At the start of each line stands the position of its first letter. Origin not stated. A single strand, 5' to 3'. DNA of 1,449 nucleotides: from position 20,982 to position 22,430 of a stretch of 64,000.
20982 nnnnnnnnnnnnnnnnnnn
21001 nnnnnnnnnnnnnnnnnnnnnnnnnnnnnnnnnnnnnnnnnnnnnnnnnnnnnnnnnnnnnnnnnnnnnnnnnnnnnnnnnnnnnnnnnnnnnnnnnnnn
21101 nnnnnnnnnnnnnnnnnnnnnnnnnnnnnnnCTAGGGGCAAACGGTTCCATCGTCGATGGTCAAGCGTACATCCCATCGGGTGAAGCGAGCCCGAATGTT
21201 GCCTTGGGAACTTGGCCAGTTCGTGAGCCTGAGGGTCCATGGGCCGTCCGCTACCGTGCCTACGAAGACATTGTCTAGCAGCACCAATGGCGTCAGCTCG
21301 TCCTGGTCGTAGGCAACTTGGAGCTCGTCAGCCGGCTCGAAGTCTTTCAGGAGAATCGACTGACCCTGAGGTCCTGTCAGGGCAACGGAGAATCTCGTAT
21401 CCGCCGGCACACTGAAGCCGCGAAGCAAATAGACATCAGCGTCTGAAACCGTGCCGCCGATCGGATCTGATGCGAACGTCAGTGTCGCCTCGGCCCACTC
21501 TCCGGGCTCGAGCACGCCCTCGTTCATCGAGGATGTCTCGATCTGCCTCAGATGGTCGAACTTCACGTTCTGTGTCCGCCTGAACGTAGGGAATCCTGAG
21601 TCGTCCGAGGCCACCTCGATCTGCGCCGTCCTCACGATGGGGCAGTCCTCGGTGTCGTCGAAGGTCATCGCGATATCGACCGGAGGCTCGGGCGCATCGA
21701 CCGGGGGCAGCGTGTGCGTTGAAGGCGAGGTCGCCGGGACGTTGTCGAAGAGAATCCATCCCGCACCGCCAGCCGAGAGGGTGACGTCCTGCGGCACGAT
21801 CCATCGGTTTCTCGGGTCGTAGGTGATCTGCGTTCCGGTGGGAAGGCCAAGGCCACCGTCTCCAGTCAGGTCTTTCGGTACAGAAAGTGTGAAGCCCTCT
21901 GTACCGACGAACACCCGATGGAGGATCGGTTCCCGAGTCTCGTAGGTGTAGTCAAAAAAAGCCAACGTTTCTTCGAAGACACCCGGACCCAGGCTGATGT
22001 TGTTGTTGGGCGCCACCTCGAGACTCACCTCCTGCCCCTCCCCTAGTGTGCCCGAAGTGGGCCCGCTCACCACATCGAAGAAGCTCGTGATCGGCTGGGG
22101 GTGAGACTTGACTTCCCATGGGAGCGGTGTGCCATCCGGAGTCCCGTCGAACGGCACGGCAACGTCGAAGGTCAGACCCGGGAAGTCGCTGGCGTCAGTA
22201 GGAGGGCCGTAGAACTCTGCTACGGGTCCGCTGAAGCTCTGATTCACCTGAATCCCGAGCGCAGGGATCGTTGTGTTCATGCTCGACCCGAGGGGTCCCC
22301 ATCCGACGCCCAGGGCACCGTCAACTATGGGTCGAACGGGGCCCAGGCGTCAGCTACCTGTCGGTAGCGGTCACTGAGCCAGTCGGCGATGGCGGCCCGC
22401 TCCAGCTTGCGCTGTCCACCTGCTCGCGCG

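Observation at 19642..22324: Low-GC two-gene insertion (FG-GAP propeller protein plus P-domain-like protein) downstream of argGH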

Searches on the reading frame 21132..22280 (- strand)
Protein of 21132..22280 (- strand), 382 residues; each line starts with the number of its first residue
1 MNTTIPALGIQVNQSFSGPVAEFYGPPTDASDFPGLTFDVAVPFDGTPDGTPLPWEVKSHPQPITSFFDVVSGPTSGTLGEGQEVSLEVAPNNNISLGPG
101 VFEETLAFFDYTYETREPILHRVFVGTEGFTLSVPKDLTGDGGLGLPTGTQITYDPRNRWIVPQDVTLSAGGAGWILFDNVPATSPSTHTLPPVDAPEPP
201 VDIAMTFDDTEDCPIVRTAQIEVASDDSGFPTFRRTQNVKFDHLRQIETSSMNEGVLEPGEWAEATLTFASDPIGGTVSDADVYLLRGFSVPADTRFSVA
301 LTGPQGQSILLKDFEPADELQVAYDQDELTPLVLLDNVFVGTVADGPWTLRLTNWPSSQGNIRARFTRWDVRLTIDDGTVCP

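Call 5: search_protein_families(library=pfam, proteins=[window:21132-22280:-], max_evalue=1)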
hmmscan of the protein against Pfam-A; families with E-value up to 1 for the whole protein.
window:21132-22280:- (382 aa): 1 family
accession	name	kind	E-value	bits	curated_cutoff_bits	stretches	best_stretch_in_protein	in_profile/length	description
PF01483.27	P_proprotein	-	2.5e-05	24.7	21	1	297-372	18-85/86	Proprotein convertase P-domain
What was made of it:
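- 21132..22280 (-): 382-aa ORF that is the 3' remnant of a trypsin-like (S1) protease gene. It encodes only the C-terminal extension: two PapD/ASH-like Ig domains and a furin-type P-domain. There is no signal peptide and no catalytic domain. Pfam P_proprotein (call 5).
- On Proprotein convertase (kexin/furin type): PF01483 24.7 bits against a cutoff of 21 (call 5).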

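Call 6: search_protein_families(library=ncbifam, proteins=[window:21132-22280:-], max_evalue=1)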
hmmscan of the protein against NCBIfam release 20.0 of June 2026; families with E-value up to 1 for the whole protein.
window:21132-22280:- (382 aa): 1 family
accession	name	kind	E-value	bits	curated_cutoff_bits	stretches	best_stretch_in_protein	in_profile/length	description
TIGR01121.1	D_amino_aminoT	equivalog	0.31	10.2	277.45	1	311-353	226-268/276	D-amino-acid transaminase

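Call 9: find_homologous_proteins(query=window:21132-22280:-)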
Query window:21132-22280:- (382 aa): 2 proteins with E <= 0.001 among 5731 candidates.
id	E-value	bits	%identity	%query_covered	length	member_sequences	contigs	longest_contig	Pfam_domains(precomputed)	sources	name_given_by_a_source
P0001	8.3e-257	869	100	100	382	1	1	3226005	-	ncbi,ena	-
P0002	5.1e-56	208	37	94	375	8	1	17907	-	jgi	jgi:hypothetical protein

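Call 11: find_encoding_contigs(protein=P0001, flank=10000, max_places=3)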
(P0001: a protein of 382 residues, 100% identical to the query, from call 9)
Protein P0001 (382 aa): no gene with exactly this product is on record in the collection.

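Call 12: find_encoding_contigs(protein=P0002, flank=10000, max_places=6)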
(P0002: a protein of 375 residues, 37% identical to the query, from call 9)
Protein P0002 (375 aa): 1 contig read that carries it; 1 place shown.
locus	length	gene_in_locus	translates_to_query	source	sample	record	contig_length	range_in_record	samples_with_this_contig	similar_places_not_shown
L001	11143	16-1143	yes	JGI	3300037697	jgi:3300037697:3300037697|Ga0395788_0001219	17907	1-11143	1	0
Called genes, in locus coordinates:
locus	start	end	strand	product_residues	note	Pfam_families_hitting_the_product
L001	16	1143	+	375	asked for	-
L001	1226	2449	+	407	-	PF14312:FG-GAP_2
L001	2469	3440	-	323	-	PF00294:PfkB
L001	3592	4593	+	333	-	PF04055:Radical_SAM, PF11946:DUF3463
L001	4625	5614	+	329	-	PF01073:3Beta_HSD, PF01370:Epimerase, PF02719:Polysacc_synt_2, PF04321:RmlD_sub_bind (weak), PF05368:NmrA, PF13460:NAD_binding_10, PF16363:GDP_Man_Dehyd, PF07993:NAD_binding_4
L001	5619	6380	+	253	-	PF01048:PNP_UDP_1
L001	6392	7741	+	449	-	-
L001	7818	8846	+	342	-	PF01070:FMN_dh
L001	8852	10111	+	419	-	PF00368:HMG-CoA_red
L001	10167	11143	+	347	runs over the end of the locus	PF00288:GHMP_kinases_N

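Call 22: list_cluster_members(proteins=[P0001, P0003, P0004, P0007, P0010, P0011, P0013, P0057, P0035, P0020])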
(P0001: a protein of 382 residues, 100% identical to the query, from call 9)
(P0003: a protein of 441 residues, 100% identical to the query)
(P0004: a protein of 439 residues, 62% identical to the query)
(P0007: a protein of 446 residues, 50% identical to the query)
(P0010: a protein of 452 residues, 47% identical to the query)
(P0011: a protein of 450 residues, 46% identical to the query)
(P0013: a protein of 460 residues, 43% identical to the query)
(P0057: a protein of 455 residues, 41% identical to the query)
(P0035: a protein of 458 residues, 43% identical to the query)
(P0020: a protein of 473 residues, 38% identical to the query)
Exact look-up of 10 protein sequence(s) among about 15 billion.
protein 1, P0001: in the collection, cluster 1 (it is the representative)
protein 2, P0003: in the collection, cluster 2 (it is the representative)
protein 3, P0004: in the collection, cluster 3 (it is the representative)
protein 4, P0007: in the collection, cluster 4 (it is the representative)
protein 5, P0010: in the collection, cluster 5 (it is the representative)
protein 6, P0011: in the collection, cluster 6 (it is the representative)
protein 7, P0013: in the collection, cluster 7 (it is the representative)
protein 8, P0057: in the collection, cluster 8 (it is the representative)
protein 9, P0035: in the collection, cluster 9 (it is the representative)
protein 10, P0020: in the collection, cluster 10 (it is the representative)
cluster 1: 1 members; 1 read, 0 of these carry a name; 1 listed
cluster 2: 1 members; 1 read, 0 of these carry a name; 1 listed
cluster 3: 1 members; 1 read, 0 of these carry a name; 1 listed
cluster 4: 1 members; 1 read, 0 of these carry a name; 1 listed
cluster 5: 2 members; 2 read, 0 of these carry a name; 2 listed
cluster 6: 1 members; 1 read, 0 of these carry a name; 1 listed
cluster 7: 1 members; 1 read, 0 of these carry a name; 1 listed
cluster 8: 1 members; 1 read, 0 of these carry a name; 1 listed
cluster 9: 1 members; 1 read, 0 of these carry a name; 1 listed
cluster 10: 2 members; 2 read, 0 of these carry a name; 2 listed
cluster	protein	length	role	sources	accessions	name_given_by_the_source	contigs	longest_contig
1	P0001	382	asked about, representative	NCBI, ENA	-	-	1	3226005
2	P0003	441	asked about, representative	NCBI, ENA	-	-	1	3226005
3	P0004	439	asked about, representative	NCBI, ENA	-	-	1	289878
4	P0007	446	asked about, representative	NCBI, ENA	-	-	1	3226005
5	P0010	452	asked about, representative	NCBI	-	-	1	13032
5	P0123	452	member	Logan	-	-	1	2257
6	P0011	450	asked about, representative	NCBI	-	-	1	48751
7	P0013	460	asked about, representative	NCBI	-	-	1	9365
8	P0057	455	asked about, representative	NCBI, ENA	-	-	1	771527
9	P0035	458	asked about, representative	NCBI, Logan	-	-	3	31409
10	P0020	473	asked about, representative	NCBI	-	-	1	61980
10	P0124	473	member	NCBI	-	-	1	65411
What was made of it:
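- On Horizontally acquired genomic islet: Taxon labels are lacking (call 22).
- Tried and rejected: Cluster look-up gave no names or accessions (call 22).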

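Call 35: predict_structure(alignment_id=A1)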
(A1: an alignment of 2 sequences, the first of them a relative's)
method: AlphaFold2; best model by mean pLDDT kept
length: 382 residues; sequences in the alignment: 2
mean_pLDDT: 39.8   pTM: 0.34
mean pLDDT of the five models: 39.8, 38.0, 36.9, 36.8, 34.1
residues with pLDDT >= 90: 0; 70-90: 13; 50-70: 91; < 50: 278
segments of 3 or more residues with pLDDT < 50: 1-36, 58-68, 92-254, 271-290, 316-344, 369-382
pLDDT, mean of each block of 10 residues (from residue 1): 29 36 29 48 53 52 40 65 61 34 28 27 28 30 30 31 23 23 29 27 21 26 24 27 36 59 64 37 42 61 62 50 27 37 55 73 53 36 26
secondary structure, 60 per line:
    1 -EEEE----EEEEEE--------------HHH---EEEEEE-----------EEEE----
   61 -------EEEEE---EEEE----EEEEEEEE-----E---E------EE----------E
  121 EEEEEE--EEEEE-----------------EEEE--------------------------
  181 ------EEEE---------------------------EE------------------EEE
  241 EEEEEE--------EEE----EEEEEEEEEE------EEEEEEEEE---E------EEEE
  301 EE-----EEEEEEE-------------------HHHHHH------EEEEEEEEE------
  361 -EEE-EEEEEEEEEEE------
elements in order: E2-5 E10-15 E36-41 E53-56 E68-72 E76-79 E84-91 E120-126 E129-133 E151-154 E187-190 E238-246 E255-257 E262-271 E278-286 E297-302 E308-314 H334-339 E346-354 E362-364 E366-376
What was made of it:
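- Tried and rejected: The AF2 run with a 2-sequence alignment was unusable (pLDDT 39.8, call 35).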

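Call 36: search_protein_representatives(alignment_id=A1)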
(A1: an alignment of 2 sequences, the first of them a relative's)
Query: 2 sequences, 397 profile positions. Proteins with E-value up to 0.001 (for the whole library): 84; up to 1e-10: 50; up to 1e-30: 25. The best 84 are listed.
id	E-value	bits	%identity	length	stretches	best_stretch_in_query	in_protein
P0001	1.1e-218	742.3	-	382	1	1-389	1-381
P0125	1.5e-104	366.5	-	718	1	17-391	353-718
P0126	4.9e-99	348.3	-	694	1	6-391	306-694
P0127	2.3e-91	323.1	-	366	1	21-389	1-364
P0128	2.4e-88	313.1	-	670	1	2-390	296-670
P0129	5.4e-86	305.4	-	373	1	17-390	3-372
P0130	1.2e-83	297.7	-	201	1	196-397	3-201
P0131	1.0e-79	284.7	-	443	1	4-391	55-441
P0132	9.3e-77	275.0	-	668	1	2-339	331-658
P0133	1.6e-68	247.8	-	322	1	69-389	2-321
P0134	9.8e-65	235.4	-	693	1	4-389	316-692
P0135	5.2e-63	229.7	-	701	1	4-389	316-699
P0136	8.1e-62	225.8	-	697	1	19-389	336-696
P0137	1.1e-61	225.3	-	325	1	77-389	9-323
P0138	5.4e-61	223.1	-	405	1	20-389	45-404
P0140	7.7e-55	202.8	-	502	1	3-389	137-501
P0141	4.7e-53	196.9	-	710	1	5-392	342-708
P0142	2.5e-50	188.0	-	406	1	4-389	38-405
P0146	3.2e-44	167.9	-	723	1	4-389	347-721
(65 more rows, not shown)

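Call 37: search_protein_families(library=pfam, proteins=[P0125, P0126, P0128, P0134, P0135, P0136, P0141, P0146, P0131, P0140], max_evalue=0.01)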
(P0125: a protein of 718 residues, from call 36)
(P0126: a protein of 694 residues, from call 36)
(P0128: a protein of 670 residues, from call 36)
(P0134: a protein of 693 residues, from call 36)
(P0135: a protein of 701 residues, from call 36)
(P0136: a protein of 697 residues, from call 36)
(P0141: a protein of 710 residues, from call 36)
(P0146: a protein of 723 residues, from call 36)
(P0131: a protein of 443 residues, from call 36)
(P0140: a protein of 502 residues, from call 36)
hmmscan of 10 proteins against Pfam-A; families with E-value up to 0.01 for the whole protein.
P0125 (718 aa): 3 families
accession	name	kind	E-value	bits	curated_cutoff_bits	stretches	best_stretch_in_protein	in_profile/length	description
PF13365.12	Trypsin_2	-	2.2e-10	41.9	27.6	1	129-296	1-144/144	Trypsin-like peptidase domain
PF00089.32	Trypsin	-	5e-06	26.9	20.6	1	125-148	19-46/220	Trypsin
PF01483.27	P_proprotein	-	0.00093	19.7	21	1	637-694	19-73/86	Proprotein convertase P-domain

P0126 (694 aa): 3 families
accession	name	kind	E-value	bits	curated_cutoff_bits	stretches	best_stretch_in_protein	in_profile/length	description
PF13365.12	Trypsin_2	-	2e-05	25.8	27.6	1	92-256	1-140/144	Trypsin-like peptidase domain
PF01483.27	P_proprotein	-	2.2e-05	24.9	21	1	613-683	22-85/86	Proprotein convertase P-domain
PF00089.32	Trypsin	-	0.00037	20.8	20.6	1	90-120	25-55/220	Trypsin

P0128 (670 aa): 3 families
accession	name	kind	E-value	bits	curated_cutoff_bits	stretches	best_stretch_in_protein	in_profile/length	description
PF13365.12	Trypsin_2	-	4.3e-08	34.4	27.6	1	88-252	1-140/144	Trypsin-like peptidase domain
PF01483.27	P_proprotein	-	3.6e-06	27.4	21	1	587-660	16-85/86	Proprotein convertase P-domain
PF00089.32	Trypsin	-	0.0005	20.4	20.6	1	84-111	19-47/220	Trypsin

P0134 (693 aa): 3 families
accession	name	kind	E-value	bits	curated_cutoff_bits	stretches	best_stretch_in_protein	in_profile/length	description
PF13365.12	Trypsin_2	-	5.4e-09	37.4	27.6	1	109-272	1-142/144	Trypsin-like peptidase domain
PF01483.27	P_proprotein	-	0.0015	19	21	1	614-683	20-85/86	Proprotein convertase P-domain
PF00089.32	Trypsin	-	0.0038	17.5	20.6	0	108-127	26-45/220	Trypsin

P0135 (701 aa): 2 families
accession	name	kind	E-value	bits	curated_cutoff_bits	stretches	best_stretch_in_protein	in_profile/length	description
PF13365.12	Trypsin_2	-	1.6e-05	26.1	27.6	1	100-268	1-141/144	Trypsin-like peptidase domain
PF00089.32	Trypsin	-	0.00022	21.6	20.6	1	97-122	21-47/220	Trypsin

P0136 (697 aa): 1 family
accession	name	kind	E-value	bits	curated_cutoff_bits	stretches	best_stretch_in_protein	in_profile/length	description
PF13365.12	Trypsin_2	-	1e-05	26.7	27.6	1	107-283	1-143/144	Trypsin-like peptidase domain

P0141 (710 aa): 2 families
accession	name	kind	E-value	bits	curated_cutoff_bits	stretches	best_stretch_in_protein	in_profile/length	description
PF13365.12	Trypsin_2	-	1.6e-07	32.6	27.6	1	116-294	1-143/144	Trypsin-like peptidase domain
PF00089.32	Trypsin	-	0.0015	18.8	20.6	1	111-135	23-46/220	Trypsin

P0146 (723 aa): 2 families
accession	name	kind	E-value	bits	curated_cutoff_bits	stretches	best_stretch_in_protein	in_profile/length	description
PF00089.32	Trypsin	-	7.4e-06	26.4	20.6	1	119-143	23-46/220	Trypsin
PF13365.12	Trypsin_2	-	7.9e-06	27.1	27.6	1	124-300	1-144/144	Trypsin-like peptidase domain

P0131 (443 aa): 0 families

P0140 (502 aa): 1 family
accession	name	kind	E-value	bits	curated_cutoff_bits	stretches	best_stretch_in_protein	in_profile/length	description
PF13365.12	Trypsin_2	-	3e-07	31.7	27.6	1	11-95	50-144/144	Trypsin-like peptidase domain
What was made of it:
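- On Proprotein convertase (kexin/furin type): Full-length relatives have Trypsin_2, not Peptidase_S8 (call 37).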

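Call 38: find_encoding_contigs(protein=P0125, flank=6000, max_places=3)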
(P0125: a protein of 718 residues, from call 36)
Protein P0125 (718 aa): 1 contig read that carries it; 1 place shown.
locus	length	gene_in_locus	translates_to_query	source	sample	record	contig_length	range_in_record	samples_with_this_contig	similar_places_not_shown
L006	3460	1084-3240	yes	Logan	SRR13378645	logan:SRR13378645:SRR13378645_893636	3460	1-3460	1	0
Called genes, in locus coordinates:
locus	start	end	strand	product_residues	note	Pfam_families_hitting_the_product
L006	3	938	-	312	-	?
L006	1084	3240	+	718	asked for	PF00089:Trypsin (faint), PF13365:Trypsin_2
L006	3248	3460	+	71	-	?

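Call 39: find_encoding_contigs(protein=P0126, flank=6000, max_places=3)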
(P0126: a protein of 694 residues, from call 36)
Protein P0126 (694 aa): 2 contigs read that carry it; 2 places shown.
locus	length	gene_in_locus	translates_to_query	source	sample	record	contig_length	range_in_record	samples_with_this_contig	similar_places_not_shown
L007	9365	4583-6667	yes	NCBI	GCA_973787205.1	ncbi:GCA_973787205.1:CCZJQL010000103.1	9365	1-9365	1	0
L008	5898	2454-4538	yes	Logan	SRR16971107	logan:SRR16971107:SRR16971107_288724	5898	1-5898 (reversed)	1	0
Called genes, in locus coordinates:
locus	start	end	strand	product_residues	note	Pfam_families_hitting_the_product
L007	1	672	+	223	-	?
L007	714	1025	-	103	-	-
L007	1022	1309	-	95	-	PF04014:MazE_antitoxin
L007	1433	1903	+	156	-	PF00571:CBS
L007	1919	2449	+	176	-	PF13240:Zn_Ribbon_1 (weak), PF24463:DUF7577 (faint), PF00571:CBS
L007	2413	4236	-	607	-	PF13439:Glyco_transf_4 (weak)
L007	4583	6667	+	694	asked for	PF13365:Trypsin_2 (faint)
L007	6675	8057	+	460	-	PF14312:FG-GAP_2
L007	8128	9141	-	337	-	PF01040:UbiA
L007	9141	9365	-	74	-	?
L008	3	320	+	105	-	?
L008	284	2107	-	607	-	PF13439:Glyco_transf_4 (weak)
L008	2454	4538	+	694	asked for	PF13365:Trypsin_2 (faint)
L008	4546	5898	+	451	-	?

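Call 47: find_related_loci(query=A4, collection=metagenome_contigs, flank=6000)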
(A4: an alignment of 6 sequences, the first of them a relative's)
Query A4 (382 aa) in metagenome_contigs; peptide patterns used: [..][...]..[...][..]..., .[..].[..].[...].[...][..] (x = any residue, [..] = any of these).
294 stretches matched a pattern; 3 encode a relative of the query (tblastn E <= 1e-3); 3 distinct loci.
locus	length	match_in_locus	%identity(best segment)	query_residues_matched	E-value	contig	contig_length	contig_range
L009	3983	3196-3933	38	1-247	4e-38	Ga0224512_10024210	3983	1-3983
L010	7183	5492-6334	33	5-288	2e-32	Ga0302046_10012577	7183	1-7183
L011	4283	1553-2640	41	22-381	2e-32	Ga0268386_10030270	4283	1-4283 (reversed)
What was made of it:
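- Tried and rejected: A 6-sequence alignment gave only 3 loci (call 47).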

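Call 50: predict_structure(alignment_id=A3)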
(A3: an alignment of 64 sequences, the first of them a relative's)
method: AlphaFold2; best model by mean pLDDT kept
length: 382 residues; sequences in the alignment: 64
mean_pLDDT: 94.2   pTM: 0.84
mean pLDDT of the five models: 94.2, 93.9, 93.9, 93.7, 93.6
residues with pLDDT >= 90: 341; 70-90: 35; 50-70: 4; < 50: 2
segments of 3 or more residues with pLDDT < 50: none
pLDDT, mean of each block of 10 residues (from residue 1): 75 94 97 97 94 97 94 98 98 95 98 97 97 91 94 97 98 94 96 96 95 87 97 96 95 95 97 94 90 92 98 93 92 93 97 96 94 87 61
secondary structure, 60 per line:
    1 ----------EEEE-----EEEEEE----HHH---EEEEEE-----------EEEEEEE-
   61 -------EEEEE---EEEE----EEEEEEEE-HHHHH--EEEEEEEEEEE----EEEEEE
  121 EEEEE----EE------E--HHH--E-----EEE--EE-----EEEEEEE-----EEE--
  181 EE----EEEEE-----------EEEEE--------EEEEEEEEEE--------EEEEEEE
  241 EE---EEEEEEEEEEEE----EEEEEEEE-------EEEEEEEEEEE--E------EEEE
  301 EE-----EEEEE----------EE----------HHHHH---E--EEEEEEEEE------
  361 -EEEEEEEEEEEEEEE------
elements in order: E11-14 E20-25 E36-41 E53-59 E68-72 E76-79 E84-91 H93-97 E100-110 E115-125 E152-154 E164-170 E176-178 E187-191 E203-207 E216-225 E234-242 E246-257 E262-269 E277-287 E297-302 E308-312 H335-339 E346-354 E362-376
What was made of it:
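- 21132..22280 (-): AF2 model pLDDT 94.2 (call 50).
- Fold: AF2 pLDDT 94.2 (call 50).
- Tried and rejected: It was replaced by a 64-sequence run (call 50).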
